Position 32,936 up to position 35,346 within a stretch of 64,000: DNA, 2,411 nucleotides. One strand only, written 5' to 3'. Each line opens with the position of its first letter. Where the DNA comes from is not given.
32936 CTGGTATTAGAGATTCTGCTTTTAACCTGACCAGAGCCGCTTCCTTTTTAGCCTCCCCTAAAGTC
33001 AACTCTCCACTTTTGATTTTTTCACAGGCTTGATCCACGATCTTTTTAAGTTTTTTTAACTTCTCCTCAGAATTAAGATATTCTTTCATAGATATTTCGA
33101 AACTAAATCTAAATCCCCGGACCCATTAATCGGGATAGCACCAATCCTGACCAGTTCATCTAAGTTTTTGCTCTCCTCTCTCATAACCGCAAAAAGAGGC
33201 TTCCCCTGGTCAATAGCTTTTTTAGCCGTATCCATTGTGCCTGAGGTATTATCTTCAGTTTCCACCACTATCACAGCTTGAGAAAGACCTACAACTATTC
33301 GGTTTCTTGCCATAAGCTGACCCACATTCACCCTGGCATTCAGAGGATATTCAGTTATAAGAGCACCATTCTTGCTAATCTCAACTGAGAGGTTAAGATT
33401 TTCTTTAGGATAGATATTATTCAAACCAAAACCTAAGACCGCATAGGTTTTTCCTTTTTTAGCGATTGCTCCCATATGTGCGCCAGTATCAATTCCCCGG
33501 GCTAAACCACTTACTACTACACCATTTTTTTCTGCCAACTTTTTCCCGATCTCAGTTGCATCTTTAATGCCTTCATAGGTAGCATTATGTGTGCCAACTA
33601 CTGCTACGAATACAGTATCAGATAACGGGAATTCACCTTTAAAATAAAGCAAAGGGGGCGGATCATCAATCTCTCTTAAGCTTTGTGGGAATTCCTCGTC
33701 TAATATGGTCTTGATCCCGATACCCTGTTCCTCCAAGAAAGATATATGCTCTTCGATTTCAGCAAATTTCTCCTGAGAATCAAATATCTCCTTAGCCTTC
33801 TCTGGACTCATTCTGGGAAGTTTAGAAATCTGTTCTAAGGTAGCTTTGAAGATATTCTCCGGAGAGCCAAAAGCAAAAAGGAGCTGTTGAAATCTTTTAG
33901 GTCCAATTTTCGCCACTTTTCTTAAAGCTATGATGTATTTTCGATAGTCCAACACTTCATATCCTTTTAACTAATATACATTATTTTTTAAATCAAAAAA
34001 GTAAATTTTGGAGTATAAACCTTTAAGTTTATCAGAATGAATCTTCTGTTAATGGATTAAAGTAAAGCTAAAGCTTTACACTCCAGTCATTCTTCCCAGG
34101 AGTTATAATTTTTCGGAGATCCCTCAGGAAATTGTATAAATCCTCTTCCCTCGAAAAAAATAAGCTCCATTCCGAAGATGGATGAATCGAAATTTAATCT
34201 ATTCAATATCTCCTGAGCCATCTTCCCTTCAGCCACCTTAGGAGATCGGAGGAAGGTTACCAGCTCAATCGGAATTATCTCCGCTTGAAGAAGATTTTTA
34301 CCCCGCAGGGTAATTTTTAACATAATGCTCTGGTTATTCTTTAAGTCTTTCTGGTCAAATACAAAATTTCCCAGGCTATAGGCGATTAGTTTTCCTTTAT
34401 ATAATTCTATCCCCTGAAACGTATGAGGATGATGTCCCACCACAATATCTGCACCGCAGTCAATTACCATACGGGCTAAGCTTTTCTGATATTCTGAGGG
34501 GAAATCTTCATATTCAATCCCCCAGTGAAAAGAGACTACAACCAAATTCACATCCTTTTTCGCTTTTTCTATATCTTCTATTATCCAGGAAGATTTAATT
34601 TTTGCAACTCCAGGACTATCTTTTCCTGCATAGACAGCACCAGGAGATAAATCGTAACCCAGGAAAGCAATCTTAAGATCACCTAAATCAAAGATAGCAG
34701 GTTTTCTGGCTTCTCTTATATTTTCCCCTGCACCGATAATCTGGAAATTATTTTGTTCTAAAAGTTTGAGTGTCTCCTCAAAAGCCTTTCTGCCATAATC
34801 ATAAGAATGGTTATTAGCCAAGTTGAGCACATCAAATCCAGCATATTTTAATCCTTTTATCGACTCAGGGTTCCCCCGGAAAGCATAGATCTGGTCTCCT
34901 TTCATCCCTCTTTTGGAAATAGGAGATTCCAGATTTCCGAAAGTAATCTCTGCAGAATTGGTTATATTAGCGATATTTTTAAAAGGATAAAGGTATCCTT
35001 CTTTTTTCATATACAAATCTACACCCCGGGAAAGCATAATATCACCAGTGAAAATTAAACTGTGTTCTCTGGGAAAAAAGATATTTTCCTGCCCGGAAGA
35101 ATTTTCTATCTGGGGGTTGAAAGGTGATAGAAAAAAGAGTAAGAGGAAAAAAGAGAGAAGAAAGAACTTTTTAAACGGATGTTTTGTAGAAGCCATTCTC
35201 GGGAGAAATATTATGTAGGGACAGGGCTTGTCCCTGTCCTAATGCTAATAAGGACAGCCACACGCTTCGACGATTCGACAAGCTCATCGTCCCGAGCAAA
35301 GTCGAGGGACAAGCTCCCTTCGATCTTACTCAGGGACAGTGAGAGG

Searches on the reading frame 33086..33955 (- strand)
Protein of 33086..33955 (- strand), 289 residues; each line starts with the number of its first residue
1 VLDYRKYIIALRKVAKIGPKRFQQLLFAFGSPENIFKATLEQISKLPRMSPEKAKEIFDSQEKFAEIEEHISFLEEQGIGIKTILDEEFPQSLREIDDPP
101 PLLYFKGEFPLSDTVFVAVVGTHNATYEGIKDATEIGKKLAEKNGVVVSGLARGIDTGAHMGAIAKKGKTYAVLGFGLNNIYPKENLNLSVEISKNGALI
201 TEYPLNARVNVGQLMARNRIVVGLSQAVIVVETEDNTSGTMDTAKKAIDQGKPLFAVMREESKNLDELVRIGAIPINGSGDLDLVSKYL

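Call 79: search_protein_families(library=pfam, proteins=[window:33086-33955:-], max_evalue=0.00001)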
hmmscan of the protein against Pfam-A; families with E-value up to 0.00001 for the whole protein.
window:33086-33955:- (289 aa): 3 families
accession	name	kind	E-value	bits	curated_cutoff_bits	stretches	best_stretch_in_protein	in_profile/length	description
PF02481.21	DNA_processg_A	-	1.7e-57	194.5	29.6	1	75-263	3-197/212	DNA recombination-mediator protein A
PF14520.12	HHH_5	-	1.9e-08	35.1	27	1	10-57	3-51/57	Helix-hairpin-helix domain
PF18306.6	LDcluster4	-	1.4e-07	31.7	26.3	1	116-265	3-131/151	SLOG cluster4 family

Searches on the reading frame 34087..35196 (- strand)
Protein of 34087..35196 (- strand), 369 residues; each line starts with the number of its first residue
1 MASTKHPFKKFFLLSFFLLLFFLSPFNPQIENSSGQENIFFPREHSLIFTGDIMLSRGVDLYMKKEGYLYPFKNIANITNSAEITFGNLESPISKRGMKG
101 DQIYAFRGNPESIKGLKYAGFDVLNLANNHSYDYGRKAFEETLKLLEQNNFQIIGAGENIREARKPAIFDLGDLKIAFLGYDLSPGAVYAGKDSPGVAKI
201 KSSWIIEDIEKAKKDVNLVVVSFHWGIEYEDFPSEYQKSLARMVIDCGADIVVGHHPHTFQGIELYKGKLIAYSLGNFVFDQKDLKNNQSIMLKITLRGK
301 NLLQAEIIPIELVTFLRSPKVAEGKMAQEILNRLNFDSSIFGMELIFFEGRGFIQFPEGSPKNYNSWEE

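Call 79: search_protein_families(library=pfam, proteins=[window:34087-35196:-], max_evalue=0.00001)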
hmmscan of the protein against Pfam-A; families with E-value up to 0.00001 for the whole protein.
window:34087-35196:- (369 aa): 1 family
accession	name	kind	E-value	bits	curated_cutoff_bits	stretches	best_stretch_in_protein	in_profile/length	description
PF09587.15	PGA_cap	-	2.8e-79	266.7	27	1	47-282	2-255/255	Bacterial capsule synthesis protein PGA_cap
